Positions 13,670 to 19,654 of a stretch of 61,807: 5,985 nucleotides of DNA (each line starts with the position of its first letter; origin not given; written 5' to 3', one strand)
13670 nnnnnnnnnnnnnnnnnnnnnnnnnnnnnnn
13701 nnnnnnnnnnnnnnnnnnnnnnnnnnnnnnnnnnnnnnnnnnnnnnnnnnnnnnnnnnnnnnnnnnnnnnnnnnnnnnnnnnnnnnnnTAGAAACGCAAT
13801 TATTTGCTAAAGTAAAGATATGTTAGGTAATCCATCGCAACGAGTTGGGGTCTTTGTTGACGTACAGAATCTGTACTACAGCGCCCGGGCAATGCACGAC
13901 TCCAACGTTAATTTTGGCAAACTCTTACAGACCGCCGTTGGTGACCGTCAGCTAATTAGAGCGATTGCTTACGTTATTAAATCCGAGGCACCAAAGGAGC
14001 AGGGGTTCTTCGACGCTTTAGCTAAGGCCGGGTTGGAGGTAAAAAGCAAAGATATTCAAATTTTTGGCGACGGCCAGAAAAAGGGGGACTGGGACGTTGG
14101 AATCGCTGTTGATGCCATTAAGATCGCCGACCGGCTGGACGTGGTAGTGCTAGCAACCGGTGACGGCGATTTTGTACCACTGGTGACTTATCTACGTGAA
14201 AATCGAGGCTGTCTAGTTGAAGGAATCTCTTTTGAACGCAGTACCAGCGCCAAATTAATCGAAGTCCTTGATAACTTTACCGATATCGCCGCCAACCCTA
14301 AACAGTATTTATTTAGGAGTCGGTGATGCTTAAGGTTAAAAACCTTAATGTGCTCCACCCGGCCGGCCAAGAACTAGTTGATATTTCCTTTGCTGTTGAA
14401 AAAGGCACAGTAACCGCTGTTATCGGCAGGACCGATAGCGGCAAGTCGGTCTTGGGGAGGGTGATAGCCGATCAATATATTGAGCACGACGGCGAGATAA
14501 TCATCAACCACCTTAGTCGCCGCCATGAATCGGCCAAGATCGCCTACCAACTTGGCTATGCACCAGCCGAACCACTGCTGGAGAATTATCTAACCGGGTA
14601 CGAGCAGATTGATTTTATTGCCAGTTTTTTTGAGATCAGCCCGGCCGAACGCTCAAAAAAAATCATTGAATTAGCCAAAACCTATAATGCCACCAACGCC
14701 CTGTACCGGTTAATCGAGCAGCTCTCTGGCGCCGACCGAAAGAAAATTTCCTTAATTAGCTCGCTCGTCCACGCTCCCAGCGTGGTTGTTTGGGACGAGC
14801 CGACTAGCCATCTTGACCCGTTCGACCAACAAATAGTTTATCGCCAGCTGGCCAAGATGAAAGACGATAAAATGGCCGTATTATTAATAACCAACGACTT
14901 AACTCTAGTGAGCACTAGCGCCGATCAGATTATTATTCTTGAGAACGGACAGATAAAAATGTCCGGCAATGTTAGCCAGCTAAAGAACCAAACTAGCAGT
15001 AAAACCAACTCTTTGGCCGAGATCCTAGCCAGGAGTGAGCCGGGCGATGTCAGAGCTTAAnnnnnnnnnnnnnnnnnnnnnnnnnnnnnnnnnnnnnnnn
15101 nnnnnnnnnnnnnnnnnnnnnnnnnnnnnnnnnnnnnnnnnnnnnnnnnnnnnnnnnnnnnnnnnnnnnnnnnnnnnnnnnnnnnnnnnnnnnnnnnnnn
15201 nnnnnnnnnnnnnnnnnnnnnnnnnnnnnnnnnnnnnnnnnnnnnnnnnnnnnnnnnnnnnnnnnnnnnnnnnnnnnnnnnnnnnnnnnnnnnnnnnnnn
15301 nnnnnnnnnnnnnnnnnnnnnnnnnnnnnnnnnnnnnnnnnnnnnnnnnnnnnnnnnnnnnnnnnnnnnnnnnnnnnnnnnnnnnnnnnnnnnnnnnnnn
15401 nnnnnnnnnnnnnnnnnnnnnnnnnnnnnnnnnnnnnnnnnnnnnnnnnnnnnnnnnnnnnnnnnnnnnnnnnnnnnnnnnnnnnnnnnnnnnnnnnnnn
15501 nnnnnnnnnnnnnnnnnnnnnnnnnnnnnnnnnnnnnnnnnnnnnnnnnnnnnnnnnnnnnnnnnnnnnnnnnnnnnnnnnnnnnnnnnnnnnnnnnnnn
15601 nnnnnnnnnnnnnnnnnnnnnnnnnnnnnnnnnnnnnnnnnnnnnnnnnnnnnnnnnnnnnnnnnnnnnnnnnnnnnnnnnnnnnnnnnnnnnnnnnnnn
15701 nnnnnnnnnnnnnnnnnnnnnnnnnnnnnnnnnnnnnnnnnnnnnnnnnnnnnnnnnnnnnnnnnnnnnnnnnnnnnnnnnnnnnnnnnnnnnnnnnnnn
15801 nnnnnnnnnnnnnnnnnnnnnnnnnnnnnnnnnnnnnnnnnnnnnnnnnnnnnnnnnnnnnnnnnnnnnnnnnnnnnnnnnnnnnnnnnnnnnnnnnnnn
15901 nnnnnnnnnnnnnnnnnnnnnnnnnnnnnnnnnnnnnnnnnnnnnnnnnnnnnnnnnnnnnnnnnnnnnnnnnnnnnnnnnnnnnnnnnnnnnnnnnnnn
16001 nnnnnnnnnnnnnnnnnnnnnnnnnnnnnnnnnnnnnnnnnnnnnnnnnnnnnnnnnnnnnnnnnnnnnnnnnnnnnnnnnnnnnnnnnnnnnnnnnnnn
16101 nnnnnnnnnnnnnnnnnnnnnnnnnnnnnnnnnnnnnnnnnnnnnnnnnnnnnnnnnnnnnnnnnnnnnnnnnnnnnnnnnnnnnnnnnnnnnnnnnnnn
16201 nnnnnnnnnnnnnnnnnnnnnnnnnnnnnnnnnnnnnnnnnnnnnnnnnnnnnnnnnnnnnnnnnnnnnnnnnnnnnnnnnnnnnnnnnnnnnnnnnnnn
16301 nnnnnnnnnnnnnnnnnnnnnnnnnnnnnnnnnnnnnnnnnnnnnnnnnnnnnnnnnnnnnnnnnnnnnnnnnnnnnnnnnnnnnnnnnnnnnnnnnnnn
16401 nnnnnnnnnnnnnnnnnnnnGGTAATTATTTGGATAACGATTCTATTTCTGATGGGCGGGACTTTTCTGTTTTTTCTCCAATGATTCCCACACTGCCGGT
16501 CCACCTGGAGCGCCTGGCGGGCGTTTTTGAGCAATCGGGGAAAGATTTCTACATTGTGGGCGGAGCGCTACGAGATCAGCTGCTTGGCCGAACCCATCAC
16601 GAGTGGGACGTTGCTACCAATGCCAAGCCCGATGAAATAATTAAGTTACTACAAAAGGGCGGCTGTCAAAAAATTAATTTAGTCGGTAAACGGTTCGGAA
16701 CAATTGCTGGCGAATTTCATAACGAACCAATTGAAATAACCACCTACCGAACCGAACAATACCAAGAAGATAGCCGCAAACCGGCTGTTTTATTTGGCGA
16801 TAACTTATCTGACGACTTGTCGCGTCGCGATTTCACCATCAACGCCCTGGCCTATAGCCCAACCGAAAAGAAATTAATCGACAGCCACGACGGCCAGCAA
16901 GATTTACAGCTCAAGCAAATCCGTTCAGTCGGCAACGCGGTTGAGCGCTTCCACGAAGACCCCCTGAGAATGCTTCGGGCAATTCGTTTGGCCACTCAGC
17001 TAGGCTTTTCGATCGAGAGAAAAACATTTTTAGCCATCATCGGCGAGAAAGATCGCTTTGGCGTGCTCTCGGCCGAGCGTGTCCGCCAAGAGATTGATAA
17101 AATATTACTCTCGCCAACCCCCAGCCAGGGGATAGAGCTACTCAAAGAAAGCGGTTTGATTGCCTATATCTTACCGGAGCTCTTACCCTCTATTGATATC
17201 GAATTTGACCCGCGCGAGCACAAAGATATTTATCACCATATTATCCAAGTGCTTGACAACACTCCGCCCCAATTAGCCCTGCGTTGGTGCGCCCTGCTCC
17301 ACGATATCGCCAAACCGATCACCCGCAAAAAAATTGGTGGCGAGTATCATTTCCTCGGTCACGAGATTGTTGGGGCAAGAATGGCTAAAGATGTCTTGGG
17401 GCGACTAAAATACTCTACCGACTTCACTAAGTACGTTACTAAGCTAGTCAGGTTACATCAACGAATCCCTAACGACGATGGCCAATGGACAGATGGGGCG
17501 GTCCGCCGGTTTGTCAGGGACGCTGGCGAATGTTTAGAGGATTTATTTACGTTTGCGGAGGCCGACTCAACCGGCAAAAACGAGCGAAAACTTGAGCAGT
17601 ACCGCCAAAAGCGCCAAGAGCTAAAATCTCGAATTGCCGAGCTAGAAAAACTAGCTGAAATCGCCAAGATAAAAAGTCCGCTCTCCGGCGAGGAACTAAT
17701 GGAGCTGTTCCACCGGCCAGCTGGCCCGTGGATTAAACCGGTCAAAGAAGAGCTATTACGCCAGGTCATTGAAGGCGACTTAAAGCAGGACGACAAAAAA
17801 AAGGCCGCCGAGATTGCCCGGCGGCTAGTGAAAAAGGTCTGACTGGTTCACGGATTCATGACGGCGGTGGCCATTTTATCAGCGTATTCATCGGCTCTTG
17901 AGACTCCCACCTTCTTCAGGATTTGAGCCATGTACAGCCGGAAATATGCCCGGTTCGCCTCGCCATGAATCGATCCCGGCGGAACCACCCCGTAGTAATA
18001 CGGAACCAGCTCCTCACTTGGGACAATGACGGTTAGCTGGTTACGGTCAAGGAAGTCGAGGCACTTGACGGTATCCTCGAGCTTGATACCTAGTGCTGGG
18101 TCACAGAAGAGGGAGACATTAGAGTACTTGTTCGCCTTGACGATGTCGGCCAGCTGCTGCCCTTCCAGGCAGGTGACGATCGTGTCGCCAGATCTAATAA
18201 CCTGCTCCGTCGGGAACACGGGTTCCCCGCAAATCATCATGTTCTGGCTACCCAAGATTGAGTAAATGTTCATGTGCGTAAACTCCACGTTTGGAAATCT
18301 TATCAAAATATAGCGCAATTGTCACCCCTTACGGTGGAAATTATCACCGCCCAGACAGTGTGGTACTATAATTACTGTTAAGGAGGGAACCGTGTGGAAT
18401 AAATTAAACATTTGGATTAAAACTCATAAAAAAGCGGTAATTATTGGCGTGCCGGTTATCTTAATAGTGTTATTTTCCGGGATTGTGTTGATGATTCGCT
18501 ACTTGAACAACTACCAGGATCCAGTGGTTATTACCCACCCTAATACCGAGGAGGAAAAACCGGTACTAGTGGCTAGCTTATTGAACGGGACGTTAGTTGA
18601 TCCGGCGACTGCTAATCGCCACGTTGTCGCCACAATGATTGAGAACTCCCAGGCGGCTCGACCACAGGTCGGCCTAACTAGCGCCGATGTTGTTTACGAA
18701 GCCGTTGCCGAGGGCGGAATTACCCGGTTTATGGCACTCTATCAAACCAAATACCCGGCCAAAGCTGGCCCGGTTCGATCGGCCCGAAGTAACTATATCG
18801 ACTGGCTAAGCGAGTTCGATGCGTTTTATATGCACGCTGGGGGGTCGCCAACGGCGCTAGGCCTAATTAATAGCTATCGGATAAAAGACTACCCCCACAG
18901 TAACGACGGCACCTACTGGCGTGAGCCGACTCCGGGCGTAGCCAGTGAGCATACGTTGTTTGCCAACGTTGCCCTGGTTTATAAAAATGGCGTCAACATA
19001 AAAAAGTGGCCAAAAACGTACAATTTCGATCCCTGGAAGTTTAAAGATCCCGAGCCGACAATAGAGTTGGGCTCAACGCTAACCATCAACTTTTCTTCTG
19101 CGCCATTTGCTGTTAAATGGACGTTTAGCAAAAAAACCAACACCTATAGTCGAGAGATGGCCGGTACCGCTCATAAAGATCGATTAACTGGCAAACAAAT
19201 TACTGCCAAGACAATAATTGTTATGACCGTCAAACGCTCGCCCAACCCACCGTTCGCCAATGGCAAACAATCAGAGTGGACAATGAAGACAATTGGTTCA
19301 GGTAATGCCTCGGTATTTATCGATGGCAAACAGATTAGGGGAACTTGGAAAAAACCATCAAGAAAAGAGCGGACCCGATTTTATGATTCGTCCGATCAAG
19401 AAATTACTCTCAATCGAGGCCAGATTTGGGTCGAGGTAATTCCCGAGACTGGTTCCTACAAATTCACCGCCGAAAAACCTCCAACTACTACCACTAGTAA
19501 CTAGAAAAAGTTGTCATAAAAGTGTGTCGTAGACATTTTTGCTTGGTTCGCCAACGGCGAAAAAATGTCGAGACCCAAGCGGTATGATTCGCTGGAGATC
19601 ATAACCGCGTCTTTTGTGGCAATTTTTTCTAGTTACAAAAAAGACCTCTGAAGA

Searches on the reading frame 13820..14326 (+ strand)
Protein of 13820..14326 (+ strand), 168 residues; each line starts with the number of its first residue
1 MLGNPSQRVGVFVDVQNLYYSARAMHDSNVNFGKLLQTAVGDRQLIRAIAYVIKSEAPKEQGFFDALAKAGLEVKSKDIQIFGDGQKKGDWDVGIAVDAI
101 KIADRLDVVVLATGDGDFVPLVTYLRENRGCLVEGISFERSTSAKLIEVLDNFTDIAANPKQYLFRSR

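Call 42: search_protein_families(library=pfam, max_evalue=0.00001, proteins=[window:13820-14326:+])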
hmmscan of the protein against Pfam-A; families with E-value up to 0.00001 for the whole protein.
window:13820-14326:+ (168 aa): 1 family
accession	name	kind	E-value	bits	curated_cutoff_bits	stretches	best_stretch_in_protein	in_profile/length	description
PF01936.24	NYN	-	4e-35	121.9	24.2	1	8-156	1-144/145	NYN domain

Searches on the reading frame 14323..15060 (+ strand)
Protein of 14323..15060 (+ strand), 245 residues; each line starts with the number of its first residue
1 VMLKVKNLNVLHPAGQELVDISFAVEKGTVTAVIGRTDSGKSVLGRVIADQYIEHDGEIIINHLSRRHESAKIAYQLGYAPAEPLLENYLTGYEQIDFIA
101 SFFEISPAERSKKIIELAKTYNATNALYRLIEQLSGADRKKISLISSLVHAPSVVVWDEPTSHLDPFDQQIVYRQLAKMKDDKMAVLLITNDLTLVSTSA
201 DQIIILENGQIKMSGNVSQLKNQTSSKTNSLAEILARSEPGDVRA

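Call 42: search_protein_families(library=pfam, max_evalue=0.00001, proteins=[window:14323-15060:+])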
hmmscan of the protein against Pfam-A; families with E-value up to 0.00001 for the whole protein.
window:14323-15060:+ (245 aa): 2 families
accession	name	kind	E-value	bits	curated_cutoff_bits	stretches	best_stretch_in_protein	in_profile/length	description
PF00005.33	ABC_tran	-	9.7e-19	68.8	25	1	20-162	3-137/137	ABC transporter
PF13304.12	AAA_21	-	1.1e-06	29.4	27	0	78-181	178-288/304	AAA domain, putative AbiEii toxin, Type IV TA system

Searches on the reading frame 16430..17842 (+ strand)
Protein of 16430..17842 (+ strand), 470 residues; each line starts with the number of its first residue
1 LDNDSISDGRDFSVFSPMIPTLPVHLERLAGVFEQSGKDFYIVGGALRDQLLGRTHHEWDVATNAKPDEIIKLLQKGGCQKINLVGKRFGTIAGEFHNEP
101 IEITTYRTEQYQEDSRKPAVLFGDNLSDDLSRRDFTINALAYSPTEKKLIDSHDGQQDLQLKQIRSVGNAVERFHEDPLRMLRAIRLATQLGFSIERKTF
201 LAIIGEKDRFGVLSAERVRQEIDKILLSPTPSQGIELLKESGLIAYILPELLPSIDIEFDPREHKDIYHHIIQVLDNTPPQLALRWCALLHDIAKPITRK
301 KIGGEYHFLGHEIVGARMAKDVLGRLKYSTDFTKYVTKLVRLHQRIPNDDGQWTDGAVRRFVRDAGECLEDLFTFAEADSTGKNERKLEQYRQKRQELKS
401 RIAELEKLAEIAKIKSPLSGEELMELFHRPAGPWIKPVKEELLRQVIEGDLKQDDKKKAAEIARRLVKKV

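Call 42: search_protein_families(library=pfam, max_evalue=0.00001, proteins=[window:16430-17842:+])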
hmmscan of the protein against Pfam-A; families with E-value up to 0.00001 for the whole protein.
window:16430-17842:+ (470 aa): 4 families
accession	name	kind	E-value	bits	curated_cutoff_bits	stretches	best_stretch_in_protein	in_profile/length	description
PF01743.26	PolyA_pol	-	2.9e-36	125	23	1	40-165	1-126/126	Poly A polymerase head domain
PF12627.12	PolyA_pol_RNAbd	-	3.3e-16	59.2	22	1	192-251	1-60/64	Probable RNA and SrmB- binding site of polymerase A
PF01966.28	HD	-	2.4e-09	37.9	22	1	283-348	26-90/116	HD domain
PF13735.12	tRNA_NucTran2_2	-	2.9e-09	37.5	27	1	319-455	24-142/149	tRNA nucleotidyltransferase domain 2 putative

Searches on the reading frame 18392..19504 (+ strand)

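Call 42: search_protein_families(library=pfam, max_evalue=0.00001, proteins=[window:18392-19504:+])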
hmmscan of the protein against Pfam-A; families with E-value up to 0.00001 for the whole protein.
window:18392-19504:+ (370 aa): 2 families
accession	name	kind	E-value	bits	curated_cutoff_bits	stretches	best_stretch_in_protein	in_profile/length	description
PF11258.13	DUF3048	-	1.3e-39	136.1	25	1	66-198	3-140/148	Protein of unknown function (DUF3048) N-terminal domain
PF17479.7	DUF3048_C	-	4.3e-26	91.9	25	1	231-347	2-114/114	Protein of unknown function (DUF3048) C-terminal domain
